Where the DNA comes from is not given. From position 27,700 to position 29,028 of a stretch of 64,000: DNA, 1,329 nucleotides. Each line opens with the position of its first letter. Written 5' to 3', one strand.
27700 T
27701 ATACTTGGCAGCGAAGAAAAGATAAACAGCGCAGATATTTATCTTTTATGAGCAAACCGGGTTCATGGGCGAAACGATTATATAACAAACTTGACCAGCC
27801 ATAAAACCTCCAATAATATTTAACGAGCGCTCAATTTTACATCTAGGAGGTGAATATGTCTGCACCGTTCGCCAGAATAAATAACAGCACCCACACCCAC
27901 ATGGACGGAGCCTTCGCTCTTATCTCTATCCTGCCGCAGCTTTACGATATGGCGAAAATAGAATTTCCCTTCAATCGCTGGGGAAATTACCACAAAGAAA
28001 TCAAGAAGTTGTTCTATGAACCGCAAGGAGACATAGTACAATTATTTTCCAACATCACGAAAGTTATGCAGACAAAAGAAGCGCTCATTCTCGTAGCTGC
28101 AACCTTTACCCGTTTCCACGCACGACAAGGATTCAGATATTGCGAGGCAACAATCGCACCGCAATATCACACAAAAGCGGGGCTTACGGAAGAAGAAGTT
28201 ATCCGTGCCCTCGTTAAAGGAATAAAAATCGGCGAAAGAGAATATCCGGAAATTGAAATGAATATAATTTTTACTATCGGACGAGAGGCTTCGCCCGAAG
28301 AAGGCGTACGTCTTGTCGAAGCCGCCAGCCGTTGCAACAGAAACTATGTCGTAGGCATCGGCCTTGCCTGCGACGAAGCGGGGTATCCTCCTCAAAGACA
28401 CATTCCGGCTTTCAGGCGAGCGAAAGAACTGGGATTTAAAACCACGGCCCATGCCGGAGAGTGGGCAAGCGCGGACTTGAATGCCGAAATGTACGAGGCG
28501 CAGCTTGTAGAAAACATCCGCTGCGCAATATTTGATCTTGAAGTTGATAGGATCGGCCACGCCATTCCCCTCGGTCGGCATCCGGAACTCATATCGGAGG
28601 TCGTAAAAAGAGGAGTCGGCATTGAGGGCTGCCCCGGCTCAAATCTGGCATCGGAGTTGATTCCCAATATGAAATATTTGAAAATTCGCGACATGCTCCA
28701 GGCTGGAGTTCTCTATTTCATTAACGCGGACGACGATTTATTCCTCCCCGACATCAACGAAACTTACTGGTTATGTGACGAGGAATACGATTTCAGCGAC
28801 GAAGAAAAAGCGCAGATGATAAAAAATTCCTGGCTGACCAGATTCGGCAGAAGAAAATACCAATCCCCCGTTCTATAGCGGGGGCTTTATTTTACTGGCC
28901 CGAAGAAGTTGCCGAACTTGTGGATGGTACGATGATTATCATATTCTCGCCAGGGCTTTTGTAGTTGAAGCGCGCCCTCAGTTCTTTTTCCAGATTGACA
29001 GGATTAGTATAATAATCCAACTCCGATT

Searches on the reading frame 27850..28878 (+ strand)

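Call 3: search_protein_families(library=pfam, proteins=[window:27850-28878:+], max_evalue=1)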
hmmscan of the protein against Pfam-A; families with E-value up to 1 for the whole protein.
window:27850-28878:+ (342 aa): 2 families
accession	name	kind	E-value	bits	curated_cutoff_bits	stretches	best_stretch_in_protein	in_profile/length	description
PF00962.28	A_deaminase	-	8.7e-43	147.1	27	1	14-328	5-310/330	Adenosine deaminase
PF12286.13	DUF3622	-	0.22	12.4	22.2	1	193-225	37-68/71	Protein of unknown function (DUF3622)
